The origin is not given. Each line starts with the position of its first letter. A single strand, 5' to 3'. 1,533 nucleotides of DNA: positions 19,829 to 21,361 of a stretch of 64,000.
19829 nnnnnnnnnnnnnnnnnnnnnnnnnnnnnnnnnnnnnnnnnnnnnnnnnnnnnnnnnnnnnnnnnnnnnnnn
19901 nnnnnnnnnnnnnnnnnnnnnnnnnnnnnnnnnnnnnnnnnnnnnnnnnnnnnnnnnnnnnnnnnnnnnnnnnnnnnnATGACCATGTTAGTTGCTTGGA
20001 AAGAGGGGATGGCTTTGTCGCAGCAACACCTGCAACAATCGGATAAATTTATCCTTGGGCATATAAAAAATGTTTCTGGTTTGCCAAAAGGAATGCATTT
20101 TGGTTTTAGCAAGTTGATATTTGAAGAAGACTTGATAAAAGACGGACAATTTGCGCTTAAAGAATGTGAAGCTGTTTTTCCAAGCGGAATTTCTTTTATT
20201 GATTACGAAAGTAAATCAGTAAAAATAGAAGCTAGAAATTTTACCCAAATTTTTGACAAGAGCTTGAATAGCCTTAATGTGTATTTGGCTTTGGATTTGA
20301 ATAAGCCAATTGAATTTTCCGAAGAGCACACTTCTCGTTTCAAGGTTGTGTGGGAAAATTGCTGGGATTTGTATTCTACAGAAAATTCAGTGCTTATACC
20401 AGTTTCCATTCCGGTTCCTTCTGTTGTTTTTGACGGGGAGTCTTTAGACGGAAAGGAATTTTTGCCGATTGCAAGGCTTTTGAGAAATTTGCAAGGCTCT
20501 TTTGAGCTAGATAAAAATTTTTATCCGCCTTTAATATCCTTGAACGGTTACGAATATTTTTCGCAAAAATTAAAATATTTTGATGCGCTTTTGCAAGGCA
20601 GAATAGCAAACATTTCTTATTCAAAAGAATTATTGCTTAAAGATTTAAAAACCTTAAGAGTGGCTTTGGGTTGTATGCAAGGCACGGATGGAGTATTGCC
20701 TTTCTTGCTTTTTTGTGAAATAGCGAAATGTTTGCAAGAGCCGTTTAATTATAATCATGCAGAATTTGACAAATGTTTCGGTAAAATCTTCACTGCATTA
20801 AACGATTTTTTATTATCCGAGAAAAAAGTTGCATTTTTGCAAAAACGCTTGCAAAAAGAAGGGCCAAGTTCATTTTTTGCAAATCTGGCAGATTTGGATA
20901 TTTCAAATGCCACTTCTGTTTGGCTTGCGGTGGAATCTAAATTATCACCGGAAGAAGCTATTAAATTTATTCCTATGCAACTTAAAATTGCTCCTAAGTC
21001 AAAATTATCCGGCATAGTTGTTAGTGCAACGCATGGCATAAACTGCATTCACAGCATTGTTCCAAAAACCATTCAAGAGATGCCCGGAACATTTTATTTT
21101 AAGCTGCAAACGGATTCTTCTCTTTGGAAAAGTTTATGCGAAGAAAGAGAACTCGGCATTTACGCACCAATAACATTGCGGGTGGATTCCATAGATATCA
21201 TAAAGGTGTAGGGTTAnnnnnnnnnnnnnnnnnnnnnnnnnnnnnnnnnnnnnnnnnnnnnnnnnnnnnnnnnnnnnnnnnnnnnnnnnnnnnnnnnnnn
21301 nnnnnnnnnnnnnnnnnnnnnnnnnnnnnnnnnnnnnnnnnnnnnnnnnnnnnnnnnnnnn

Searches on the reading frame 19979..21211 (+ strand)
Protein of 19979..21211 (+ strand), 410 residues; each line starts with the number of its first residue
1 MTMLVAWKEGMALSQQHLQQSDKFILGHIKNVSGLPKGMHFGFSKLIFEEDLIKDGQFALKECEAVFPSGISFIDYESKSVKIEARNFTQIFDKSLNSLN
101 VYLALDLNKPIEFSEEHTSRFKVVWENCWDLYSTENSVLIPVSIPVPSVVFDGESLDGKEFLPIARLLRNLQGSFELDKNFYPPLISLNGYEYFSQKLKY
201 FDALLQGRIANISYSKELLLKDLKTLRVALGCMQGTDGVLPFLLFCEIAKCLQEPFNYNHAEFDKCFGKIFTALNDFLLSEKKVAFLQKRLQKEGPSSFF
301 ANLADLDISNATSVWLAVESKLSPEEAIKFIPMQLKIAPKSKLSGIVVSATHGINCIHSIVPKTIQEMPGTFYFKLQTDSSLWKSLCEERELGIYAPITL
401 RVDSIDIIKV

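Call 53: search_protein_families(library=pfam, proteins=[window:19979-21211:+], max_evalue=0.00001)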
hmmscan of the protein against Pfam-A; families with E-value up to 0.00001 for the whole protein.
window:19979-21211:+ (410 aa): 1 family
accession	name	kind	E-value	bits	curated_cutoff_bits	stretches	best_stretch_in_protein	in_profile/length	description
PF05936.17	T6SS_VasE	-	2.4e-51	175.3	23.4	2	17-213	1-203/429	Bacterial Type VI secretion, VC_A0110, EvfL, ImpJ, VasE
